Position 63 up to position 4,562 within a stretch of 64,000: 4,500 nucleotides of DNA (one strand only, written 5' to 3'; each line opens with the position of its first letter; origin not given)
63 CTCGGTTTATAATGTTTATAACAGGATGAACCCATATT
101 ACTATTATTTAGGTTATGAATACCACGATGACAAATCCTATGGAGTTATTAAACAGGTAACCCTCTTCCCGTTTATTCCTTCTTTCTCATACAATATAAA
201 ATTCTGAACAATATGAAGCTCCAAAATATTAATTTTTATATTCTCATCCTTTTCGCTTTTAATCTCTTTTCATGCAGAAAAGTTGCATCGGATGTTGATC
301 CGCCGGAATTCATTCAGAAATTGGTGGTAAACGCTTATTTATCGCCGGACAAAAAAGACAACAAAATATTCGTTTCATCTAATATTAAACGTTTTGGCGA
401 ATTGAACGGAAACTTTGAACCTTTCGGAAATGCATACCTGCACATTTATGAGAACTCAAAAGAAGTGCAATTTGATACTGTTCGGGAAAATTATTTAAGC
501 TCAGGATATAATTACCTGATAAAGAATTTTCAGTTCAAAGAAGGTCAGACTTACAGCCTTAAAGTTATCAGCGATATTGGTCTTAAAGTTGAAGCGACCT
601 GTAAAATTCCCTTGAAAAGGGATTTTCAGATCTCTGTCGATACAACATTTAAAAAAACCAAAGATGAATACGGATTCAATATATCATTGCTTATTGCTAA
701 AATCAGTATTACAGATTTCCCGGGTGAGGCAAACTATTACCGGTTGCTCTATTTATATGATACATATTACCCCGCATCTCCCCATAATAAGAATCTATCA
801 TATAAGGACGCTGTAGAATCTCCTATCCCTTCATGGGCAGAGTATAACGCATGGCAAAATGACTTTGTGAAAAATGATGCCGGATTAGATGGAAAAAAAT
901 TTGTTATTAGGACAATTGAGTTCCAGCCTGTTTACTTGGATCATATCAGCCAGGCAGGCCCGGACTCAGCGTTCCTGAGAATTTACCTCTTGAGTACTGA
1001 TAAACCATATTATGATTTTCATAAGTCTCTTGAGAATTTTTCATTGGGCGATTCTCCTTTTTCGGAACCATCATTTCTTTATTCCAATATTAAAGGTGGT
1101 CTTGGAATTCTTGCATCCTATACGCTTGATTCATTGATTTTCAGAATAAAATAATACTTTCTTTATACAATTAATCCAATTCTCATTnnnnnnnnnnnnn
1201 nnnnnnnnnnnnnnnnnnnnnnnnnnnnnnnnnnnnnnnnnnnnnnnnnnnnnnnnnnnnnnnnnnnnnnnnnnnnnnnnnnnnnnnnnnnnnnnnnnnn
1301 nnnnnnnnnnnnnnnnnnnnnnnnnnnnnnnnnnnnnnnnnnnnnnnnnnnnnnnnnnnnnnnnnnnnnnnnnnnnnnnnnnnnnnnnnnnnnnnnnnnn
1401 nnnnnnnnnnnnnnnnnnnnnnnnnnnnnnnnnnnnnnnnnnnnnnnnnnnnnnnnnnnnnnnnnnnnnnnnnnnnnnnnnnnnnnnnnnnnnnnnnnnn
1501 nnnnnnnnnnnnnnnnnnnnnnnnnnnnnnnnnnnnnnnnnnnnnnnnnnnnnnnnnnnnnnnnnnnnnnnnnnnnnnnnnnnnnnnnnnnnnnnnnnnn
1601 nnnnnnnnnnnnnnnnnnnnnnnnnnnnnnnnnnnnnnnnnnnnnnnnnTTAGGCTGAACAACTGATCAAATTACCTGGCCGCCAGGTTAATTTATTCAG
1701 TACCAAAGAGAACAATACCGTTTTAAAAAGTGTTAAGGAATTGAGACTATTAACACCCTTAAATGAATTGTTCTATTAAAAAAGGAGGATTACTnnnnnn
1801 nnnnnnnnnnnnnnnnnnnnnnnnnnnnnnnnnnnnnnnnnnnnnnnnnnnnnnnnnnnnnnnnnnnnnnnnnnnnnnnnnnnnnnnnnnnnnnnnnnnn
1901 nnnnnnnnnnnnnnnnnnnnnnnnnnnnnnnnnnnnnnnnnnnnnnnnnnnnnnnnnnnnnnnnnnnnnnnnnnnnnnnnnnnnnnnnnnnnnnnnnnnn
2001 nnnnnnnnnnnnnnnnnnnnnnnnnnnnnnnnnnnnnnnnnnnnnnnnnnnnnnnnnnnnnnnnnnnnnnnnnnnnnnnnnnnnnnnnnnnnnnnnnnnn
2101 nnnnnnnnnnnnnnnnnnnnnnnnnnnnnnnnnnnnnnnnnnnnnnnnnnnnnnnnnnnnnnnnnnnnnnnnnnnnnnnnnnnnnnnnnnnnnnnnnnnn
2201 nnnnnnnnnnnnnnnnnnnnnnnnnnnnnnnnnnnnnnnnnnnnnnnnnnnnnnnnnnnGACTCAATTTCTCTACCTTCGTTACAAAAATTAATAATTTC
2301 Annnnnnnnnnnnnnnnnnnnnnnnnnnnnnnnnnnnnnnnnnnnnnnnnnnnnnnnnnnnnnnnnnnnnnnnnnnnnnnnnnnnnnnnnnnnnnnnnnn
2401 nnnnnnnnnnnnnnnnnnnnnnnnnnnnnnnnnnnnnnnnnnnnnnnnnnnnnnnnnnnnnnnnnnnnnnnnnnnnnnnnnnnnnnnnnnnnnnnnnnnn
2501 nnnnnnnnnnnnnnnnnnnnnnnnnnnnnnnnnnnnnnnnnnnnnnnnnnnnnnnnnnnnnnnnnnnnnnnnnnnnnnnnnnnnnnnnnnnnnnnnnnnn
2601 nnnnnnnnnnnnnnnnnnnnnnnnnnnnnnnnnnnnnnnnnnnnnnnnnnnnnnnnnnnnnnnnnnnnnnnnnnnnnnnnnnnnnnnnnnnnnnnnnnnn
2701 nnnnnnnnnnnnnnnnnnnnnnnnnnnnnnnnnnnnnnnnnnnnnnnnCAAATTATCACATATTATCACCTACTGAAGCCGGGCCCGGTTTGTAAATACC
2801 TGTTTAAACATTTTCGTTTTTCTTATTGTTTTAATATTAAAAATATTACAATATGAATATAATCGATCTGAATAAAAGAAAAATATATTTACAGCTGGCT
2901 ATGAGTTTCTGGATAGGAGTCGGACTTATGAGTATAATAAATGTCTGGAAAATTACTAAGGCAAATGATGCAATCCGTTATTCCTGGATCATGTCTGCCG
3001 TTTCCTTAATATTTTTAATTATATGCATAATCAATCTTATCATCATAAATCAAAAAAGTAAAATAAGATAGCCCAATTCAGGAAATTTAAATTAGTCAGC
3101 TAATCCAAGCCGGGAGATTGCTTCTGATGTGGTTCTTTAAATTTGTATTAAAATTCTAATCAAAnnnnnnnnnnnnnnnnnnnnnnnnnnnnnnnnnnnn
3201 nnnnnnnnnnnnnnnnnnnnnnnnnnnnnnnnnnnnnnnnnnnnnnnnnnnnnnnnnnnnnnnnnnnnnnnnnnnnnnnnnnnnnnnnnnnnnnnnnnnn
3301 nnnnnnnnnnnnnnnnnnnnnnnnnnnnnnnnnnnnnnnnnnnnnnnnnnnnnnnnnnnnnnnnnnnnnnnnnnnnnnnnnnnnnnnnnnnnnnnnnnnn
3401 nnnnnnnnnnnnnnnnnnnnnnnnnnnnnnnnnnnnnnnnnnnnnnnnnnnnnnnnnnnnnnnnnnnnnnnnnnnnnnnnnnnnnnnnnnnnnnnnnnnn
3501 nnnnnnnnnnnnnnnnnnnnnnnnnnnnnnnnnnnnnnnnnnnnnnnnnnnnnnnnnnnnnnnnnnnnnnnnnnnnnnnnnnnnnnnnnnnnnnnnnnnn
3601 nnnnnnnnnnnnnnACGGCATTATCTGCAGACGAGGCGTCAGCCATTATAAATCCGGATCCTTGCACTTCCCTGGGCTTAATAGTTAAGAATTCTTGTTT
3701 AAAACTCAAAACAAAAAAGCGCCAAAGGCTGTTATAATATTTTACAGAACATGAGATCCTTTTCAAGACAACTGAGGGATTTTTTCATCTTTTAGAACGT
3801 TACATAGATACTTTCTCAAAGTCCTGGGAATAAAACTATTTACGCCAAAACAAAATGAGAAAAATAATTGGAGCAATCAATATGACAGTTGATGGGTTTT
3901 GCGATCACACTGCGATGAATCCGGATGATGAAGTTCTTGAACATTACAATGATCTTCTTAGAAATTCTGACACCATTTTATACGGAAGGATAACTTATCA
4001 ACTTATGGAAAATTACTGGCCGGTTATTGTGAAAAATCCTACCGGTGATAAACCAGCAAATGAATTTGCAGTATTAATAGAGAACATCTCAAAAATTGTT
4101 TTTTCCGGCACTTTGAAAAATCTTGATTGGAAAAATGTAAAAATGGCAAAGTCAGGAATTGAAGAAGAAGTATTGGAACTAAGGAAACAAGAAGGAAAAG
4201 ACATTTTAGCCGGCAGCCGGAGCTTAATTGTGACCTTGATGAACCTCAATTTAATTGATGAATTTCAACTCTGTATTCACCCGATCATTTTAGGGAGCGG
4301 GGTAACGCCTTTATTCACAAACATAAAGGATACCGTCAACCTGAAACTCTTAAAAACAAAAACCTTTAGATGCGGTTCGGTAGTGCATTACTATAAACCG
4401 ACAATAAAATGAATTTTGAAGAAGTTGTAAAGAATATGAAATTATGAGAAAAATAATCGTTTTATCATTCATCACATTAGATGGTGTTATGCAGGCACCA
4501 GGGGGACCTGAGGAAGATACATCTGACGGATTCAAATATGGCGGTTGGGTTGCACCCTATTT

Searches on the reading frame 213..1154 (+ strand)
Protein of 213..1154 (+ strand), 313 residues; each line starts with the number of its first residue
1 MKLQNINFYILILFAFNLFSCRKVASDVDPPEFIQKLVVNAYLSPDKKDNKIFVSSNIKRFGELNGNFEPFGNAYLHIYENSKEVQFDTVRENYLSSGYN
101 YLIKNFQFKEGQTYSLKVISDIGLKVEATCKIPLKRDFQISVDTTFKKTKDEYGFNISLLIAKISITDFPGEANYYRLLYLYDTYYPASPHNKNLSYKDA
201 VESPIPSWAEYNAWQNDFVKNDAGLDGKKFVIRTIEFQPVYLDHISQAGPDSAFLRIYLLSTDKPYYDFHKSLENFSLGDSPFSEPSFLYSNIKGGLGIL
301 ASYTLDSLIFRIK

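Call 109: search_protein_families(library=pfam, proteins=[window:213-1154:+], max_evalue=0.0001)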
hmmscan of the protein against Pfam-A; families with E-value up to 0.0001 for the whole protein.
window:213-1154:+ (313 aa): 1 family
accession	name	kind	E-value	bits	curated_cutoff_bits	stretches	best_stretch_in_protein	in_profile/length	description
PF14054.11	DUF4249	-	5.7e-33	115.1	28.5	1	28-305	6-265/269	Domain of unknown function (DUF4249)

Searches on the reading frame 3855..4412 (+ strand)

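Call 109: search_protein_families(library=pfam, proteins=[window:3855-4412:+], max_evalue=0.0001)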
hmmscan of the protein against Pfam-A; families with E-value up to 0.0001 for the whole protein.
window:3855-4412:+ (185 aa): 1 family
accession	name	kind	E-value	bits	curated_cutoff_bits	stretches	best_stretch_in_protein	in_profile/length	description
PF01872.23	RibD_C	-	1.1e-16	61.6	24.1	1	3-176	2-196/197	RibD C-terminal domain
